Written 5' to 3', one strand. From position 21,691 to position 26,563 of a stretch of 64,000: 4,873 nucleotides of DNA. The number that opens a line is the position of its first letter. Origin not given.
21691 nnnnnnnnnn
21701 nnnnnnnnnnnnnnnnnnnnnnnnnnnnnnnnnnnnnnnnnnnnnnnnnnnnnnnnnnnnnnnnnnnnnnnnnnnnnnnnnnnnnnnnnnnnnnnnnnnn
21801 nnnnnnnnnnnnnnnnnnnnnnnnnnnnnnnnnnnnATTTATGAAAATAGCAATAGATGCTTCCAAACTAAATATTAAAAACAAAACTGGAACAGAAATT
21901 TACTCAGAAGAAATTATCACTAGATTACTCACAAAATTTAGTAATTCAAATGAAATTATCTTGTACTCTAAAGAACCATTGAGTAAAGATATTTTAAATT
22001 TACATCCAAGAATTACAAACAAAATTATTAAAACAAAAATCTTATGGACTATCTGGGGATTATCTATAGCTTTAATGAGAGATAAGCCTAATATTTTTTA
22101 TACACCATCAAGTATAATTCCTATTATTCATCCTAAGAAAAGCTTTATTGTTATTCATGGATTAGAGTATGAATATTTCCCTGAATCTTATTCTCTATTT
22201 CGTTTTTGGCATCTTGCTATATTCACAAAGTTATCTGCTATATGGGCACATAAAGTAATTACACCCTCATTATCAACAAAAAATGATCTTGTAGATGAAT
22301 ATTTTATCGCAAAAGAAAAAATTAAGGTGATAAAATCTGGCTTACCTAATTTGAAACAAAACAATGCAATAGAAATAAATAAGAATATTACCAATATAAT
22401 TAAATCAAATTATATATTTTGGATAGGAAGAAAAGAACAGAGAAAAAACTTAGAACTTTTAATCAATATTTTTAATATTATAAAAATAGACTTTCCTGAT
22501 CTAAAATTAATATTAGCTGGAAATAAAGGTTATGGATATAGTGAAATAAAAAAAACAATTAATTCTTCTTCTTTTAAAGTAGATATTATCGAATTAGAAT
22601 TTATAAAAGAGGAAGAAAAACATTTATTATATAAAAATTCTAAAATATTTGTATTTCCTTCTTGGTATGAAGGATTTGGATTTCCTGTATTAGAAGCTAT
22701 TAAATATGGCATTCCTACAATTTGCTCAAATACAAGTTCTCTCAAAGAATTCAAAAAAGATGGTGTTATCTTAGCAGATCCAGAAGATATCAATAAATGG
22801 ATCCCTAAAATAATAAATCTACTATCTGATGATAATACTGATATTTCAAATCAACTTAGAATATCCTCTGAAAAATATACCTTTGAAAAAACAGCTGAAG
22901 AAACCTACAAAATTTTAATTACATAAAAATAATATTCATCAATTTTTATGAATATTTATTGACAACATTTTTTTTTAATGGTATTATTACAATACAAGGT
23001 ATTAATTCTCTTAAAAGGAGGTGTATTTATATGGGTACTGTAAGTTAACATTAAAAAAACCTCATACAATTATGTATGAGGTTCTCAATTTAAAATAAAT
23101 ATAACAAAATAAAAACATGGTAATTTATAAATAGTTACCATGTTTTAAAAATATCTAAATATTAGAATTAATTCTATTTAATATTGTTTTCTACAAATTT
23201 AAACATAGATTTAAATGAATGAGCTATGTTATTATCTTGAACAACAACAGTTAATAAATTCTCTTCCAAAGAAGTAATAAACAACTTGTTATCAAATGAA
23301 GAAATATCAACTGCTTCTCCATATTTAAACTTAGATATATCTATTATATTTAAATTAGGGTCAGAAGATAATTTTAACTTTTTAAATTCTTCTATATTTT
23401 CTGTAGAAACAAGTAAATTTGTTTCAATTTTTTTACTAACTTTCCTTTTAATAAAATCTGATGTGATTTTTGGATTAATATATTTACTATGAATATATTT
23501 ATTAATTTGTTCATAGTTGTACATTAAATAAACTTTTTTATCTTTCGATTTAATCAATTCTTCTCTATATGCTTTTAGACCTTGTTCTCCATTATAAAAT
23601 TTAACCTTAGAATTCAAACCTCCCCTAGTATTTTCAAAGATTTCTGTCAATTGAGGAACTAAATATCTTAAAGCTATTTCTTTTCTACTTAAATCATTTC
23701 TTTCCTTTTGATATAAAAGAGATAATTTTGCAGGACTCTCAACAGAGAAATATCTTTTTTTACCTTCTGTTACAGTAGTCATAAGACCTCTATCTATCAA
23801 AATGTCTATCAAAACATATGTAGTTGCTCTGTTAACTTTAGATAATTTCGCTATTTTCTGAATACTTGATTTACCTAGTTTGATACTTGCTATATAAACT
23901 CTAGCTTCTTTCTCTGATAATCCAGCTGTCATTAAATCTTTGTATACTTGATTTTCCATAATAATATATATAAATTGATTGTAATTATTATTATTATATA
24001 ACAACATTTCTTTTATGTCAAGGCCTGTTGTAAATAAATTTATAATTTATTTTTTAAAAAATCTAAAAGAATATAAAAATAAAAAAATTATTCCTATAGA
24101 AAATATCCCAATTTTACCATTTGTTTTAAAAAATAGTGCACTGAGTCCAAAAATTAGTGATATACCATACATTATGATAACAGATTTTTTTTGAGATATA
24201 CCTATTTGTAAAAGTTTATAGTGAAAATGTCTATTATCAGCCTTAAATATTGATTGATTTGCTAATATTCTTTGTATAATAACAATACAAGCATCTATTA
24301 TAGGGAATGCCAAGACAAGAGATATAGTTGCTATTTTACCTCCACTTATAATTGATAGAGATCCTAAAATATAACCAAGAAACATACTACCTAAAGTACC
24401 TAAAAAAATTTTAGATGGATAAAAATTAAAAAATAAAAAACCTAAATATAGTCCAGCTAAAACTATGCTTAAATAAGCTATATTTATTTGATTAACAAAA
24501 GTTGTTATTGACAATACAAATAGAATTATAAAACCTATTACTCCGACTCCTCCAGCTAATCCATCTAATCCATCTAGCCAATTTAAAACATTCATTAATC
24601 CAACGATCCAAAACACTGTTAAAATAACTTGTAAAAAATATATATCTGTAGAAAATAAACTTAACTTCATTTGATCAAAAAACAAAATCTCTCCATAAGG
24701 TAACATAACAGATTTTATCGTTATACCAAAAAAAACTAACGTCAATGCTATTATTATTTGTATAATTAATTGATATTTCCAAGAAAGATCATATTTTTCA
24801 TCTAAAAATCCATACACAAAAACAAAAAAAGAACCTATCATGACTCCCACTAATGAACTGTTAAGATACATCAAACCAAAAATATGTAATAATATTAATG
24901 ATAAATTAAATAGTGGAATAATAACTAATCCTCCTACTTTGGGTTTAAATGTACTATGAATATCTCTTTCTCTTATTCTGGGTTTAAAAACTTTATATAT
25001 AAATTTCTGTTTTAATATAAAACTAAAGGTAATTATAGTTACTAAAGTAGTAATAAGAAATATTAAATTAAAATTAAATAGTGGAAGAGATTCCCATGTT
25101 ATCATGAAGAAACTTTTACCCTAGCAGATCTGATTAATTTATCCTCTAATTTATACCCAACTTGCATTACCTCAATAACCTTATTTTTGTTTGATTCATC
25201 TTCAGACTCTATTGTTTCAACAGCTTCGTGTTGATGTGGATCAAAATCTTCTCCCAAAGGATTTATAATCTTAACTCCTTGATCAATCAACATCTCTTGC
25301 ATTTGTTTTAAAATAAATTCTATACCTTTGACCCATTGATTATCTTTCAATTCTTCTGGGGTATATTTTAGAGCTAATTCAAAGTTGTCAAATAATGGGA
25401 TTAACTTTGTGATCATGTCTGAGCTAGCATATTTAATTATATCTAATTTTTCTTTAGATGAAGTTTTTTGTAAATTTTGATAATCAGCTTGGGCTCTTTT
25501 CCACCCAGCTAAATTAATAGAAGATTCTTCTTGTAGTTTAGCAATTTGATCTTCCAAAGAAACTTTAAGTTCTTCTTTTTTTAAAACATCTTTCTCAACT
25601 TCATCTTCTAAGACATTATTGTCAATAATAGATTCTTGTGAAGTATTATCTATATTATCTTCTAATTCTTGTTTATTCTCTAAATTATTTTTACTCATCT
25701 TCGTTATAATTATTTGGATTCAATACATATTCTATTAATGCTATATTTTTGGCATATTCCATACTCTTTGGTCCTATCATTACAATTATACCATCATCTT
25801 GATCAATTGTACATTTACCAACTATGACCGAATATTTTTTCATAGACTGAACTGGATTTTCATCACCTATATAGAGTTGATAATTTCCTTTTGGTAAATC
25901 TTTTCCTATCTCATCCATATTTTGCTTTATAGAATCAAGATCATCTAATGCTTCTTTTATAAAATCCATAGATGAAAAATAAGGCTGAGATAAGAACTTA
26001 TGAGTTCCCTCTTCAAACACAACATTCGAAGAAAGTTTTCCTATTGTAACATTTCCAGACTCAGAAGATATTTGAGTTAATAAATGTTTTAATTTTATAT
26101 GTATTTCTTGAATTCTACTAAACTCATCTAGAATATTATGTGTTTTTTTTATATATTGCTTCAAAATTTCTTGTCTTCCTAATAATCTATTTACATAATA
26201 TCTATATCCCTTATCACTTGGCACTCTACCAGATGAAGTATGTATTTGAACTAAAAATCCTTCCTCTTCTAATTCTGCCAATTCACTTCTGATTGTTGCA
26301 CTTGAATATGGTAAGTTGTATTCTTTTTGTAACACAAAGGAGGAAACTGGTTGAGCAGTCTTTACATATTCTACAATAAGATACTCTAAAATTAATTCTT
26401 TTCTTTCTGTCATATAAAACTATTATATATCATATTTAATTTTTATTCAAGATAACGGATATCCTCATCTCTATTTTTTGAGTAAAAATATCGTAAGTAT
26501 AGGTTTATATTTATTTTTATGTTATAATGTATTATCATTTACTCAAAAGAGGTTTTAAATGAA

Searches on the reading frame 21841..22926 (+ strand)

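Call 11: search_protein_families(library=pfam, proteins=[window:21841-22926:+], max_evalue=0.001)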
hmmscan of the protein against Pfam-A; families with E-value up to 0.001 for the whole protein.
window:21841-22926:+ (361 aa): 4 families
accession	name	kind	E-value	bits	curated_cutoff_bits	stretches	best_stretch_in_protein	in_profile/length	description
PF00534.26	Glycos_transf_1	-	4.4e-28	98.4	26.4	1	181-333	6-161/172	Glycosyl transferases group 1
PF13692.12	Glyco_trans_1_4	-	9.4e-21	75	27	1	190-330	2-142/142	Glycosyl transferases group 1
PF20706.3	GT4-conflict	-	3.3e-09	36.7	26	1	190-304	198-319/385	Family 4 Glycosyltransferase in conflict systems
PF13439.12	Glyco_transf_4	-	8.7e-06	26.3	28.5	1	67-167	57-165/170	Glycosyltransferase Family 4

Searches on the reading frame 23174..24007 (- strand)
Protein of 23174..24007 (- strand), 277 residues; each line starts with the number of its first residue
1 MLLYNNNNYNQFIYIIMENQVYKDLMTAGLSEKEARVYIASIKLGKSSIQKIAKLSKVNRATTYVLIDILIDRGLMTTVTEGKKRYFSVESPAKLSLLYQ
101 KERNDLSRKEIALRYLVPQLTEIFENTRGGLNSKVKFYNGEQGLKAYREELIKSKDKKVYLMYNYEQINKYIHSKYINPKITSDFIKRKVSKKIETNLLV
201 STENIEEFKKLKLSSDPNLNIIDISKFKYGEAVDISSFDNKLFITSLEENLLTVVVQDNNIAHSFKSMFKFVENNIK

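Call 11: search_protein_families(library=pfam, proteins=[window:23174-24007:-], max_evalue=0.001)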
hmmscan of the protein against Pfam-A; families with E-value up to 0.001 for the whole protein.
window:23174-24007:- (277 aa): 1 family
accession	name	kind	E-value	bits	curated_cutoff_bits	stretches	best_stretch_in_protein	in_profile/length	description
PF01978.25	TrmB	-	8.5e-10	38.8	25.6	1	27-89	3-65/68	Sugar-specific transcriptional regulator TrmB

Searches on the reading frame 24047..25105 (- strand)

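Call 11: search_protein_families(library=pfam, proteins=[window:24047-25105:-], max_evalue=0.001)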
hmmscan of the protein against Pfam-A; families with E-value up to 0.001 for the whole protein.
window:24047-25105:- (352 aa): 1 family
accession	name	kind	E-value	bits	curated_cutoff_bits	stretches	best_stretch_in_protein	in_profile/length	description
PF00953.26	Glycos_transf_4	-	9.2e-33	113.9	27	1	86-254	2-159/160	Glycosyl transferase family 4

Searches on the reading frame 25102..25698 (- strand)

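Call 12: search_protein_families(library=pfam, proteins=[window:25102-25698:-], max_evalue=0.001)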
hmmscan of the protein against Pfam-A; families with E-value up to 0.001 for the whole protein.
window:25102-25698:- (198 aa): 1 family
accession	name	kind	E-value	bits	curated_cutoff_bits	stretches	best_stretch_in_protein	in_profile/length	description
PF01025.24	GrpE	-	9.3e-44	149.4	25.8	1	36-197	4-164/165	GrpE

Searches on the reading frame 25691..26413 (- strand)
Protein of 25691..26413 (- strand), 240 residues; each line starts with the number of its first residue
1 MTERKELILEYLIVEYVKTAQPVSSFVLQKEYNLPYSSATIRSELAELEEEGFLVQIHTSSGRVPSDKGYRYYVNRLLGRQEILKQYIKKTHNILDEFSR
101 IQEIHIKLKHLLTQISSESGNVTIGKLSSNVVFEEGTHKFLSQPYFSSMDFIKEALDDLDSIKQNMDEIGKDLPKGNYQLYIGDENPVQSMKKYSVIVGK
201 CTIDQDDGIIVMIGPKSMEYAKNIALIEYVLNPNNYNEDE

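Call 12: search_protein_families(library=pfam, proteins=[window:25691-26413:-], max_evalue=0.001)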
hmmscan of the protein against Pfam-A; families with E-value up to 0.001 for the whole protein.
window:25691-26413:- (240 aa): 2 families
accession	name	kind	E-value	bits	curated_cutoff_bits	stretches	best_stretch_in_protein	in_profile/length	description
PF01628.27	HrcA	-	8.9e-16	58.9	22.2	1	100-224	97-215/215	HrcA protein C terminal domain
PF08279.18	HTH_11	-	0.00036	20.8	25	0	13-71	5-55/55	HTH domain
